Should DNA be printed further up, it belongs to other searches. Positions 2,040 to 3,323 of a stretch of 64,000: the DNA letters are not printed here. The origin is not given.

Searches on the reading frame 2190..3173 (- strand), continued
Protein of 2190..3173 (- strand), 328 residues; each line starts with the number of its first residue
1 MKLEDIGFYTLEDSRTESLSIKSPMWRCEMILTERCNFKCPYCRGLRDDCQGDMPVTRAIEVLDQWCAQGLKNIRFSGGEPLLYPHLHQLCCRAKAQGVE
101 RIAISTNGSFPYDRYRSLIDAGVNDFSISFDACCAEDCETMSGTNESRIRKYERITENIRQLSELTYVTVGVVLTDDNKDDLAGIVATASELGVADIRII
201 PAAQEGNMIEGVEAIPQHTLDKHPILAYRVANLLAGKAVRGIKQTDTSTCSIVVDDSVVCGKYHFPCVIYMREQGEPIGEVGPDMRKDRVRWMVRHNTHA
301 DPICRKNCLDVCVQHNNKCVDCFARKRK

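Call 60: search_solved_structures(query=A1, max_evalue=0.01, show_alignments=0)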
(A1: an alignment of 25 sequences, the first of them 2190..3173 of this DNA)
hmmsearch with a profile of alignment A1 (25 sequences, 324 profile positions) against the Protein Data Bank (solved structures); distinct sequences matched with E-value up to 0.01: 30.
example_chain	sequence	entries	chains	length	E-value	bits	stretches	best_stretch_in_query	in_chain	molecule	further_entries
1tv7_A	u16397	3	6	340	1.6e-16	63.3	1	28-187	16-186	Molybdenum cofactor biosynthesis protein A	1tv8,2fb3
2fb2_A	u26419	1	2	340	1.7e-16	63.2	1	29-187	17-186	Molybdenum cofactor biosynthesis protein A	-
6efn_A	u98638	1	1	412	1.7e-13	53.4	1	27-192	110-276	Sporulation killing factor maturation protein SkfB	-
8wm2_A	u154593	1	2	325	5.9e-12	48.3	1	30-132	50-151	Fe-S radical SAM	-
7vob_C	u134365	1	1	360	6.1e-11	45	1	32-190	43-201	Cytosylglucuronate decarboxylase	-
7voc_C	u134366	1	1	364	6.2e-11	44.9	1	32-190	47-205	Cytosylglucuronate decarboxylase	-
7n7h_A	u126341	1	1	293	6.2e-11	44.9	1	32-157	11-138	VIPERIN-LIKE ENZYME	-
6c8v_A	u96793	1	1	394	6.8e-11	44.8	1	32-195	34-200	Coenzyme PQQ synthesis protein E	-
9dfn_A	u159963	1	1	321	7e-11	44.8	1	31-133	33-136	Radical SAM core domain-containing protein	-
9dfu_A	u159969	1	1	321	1.1e-10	44.1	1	32-133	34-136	Radical SAM core domain-containing protein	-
7tol_A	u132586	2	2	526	1.5e-10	43.7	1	26-187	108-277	glycerol dibiphytanyl glycerol tetraether - macrocyclic archaeol synthase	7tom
6q2p_A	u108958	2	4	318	1.8e-10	43.4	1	30-157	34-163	Radical S-adenosyl methionine domain-containing protein 2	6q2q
5vsl_A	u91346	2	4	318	1.8e-10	43.4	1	30-157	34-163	Radical S-adenosyl methionine domain-containing protein 2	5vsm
6b4c_A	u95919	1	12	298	6.9e-10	41.5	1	33-138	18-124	Viperin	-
9dfw_A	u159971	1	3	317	7.3e-10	41.4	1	33-138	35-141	Radical SAM core domain-containing protein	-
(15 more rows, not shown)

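Call 65: search_protein_families(library=pfam, proteins=[L095:5987-6400:+, L086:6243-6662:+, L002:5832-6821:+, L057:6304-7242:+], max_evalue=0.01)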
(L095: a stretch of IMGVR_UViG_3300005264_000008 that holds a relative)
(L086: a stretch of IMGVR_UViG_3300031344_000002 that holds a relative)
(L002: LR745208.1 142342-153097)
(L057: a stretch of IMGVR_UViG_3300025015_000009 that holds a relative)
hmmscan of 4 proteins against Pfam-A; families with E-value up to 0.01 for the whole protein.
L095:5987-6400:+ (138 aa): 1 family
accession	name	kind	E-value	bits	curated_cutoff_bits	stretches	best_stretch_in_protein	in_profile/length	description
PF00990.26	GGDEF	-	3.3e-13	50.1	23.8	1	16-96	1-92/161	Diguanylate cyclase, GGDEF domain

L086:6243-6662:+ (140 aa): 1 family
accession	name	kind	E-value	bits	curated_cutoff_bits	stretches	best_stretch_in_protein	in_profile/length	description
PF00990.26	GGDEF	-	3.2e-12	47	23.8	1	19-99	1-92/161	Diguanylate cyclase, GGDEF domain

L002:5832-6821:+ (330 aa): 2 families
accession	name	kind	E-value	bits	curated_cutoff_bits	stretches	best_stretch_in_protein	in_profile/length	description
PF13692.12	Glyco_trans_1_4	-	0.00058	20.6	27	1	187-274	36-128/142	Glycosyl transferases group 1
PF00534.26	Glycos_transf_1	-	0.0037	17.3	26.4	1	200-276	71-146/172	Glycosyl transferases group 1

L057:6304-7242:+ (313 aa): 2 families
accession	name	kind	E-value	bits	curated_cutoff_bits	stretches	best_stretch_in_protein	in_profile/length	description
PF00534.26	Glycos_transf_1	-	8.5e-08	32.4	26.4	1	190-255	71-135/172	Glycosyl transferases group 1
PF13692.12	Glyco_trans_1_4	-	2.7e-07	31.4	27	1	174-254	32-118/142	Glycosyl transferases group 1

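Call 69: search_protein_representatives(alignment_id=A3)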
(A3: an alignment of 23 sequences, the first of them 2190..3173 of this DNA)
Query: 23 sequences, 326 profile positions. Proteins with E-value up to 0.001 (for the whole library): 54988; up to 1e-10: 6184; up to 1e-30: 162. The best 150 are listed.
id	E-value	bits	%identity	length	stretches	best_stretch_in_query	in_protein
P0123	4.1e-135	466.3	-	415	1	3-320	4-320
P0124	1.0e-129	448.5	-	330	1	1-322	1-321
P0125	1.4e-123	428.3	-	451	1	1-320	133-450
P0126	4.1e-121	420.3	-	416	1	1-322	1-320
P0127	2.5e-113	394.7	-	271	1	54-321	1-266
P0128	4.5e-109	380.7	-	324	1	1-321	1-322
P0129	1.2e-108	379.3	-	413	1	1-317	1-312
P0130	6.1e-106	370.4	-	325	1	1-324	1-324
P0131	4.7e-104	364.2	-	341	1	3-322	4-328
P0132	1.4e-100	352.8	-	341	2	1-181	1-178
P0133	1.8e-99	349.1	-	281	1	2-258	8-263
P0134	8.8e-98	343.6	-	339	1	2-314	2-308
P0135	7.9e-96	337.2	-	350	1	3-321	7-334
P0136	1.2e-94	333.3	-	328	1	2-323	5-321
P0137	1.4e-94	333.1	-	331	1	1-320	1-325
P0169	3.3e-62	226.7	-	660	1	3-319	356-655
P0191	1.4e-48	181.9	-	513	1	26-318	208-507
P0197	2.0e-47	178.1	-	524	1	18-321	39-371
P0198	6.1e-47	176.5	-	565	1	31-320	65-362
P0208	1.6e-43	165.3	-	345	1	26-321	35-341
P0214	1.1e-41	159.3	-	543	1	19-317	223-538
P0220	8.8e-41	156.2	-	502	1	14-319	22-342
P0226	9.0e-39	149.6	-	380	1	17-318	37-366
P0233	1.5e-36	142.3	-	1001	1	10-321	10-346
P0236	1.1e-35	139.6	-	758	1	25-319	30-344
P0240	2.5e-35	138.3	-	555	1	26-320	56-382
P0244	8.4e-35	136.6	-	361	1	13-319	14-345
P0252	8.2e-34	133.3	-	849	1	21-322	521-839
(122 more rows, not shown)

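Call 70: search_protein_families(library=pfam, proteins=[P0123, P0125, P0169, P0191, P0214, P0198, P0233, P0236, P0240, P0252], max_evalue=0.001)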
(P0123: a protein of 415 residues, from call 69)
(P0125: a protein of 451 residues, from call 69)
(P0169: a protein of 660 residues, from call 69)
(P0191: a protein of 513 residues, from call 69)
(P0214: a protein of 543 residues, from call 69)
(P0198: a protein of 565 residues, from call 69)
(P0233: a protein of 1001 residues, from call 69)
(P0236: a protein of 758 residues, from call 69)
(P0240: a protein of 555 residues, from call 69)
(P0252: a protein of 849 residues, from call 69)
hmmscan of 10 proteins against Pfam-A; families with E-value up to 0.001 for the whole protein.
P0123 (415 aa): 2 families
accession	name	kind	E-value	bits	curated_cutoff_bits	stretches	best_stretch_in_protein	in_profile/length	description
PF04055.27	Radical_SAM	-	1.3e-19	71.4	29.5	1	34-185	4-165/166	Radical SAM superfamily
PF13353.11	Fer4_12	-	0.00017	22.3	22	1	32-101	10-80/137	4Fe-4S single cluster domain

P0125 (451 aa): 2 families
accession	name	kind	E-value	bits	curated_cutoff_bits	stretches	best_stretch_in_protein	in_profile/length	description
PF04055.27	Radical_SAM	-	4.4e-20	72.9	29.5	1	164-314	3-165/166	Radical SAM superfamily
PF13353.11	Fer4_12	-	0.00049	20.9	22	0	159-239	7-93/137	4Fe-4S single cluster domain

P0169 (660 aa): 1 family
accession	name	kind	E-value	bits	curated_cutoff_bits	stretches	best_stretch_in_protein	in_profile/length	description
PF04055.27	Radical_SAM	-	5.4e-18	66.2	29.5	1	382-524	2-165/166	Radical SAM superfamily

P0191 (513 aa): 2 families
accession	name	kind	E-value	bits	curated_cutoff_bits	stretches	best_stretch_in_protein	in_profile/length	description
PF04055.27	Radical_SAM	-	1.1e-19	71.6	29.5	1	214-351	3-149/166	Radical SAM superfamily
PF13353.11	Fer4_12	-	4.2e-06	27.5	22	1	211-301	8-103/137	4Fe-4S single cluster domain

P0214 (543 aa): 1 family
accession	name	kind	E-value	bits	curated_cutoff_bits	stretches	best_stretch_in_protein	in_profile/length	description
PF04055.27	Radical_SAM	-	3.5e-18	66.8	29.5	1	240-396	3-165/166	Radical SAM superfamily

P0198 (565 aa): 3 families
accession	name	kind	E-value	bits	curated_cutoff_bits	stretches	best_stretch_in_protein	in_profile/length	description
PF04055.27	Radical_SAM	-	4.6e-14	53.4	29.5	1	66-204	3-148/166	Radical SAM superfamily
PF01966.28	HD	-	2.6e-07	31.3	22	1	403-496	2-92/116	HD domain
PF13487.12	HD_5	-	2.5e-06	27.8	27.2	1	397-540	9-159/170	HD domain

P0233 (1001 aa): 3 families
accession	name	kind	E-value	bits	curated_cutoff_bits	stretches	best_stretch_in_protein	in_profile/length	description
PF01326.24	PPDK_N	-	3.9e-36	125.4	27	2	366-559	3-221/328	Pyruvate phosphate dikinase, AMP/ATP-binding domain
PF04055.27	Radical_SAM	-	2e-18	67.6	29.5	1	35-167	1-139/166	Radical SAM superfamily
PF00391.29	PEP-utilizers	-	3e-09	36.8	23.1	1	934-978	3-47/72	PEP-utilising enzyme, mobile domain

P0236 (758 aa): 3 families
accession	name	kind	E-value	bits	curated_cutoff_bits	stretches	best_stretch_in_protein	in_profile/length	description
PF01326.24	PPDK_N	-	2.1e-43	149.3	27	2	367-556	4-219/328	Pyruvate phosphate dikinase, AMP/ATP-binding domain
PF04055.27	Radical_SAM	-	5.1e-20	72.7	29.5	1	35-167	1-139/166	Radical SAM superfamily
PF13186.11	SPASM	-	0.00029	21.5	21.5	1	270-328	1-64/67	Iron-sulfur cluster-binding domain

P0240 (555 aa): 1 family
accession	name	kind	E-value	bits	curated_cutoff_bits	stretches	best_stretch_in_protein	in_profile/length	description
PF04055.27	Radical_SAM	-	4.6e-20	72.9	29.5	1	61-202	2-139/166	Radical SAM superfamily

P0252 (849 aa): 2 families
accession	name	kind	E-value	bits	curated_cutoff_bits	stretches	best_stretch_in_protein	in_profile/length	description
PF04055.27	Radical_SAM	-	1e-22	81.5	29.5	1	530-690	1-163/166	Radical SAM superfamily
PF14907.12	NTP_transf_5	-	1.2e-19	71.3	31.2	1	64-273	44-242/249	Uncharacterised nucleotidyltransferase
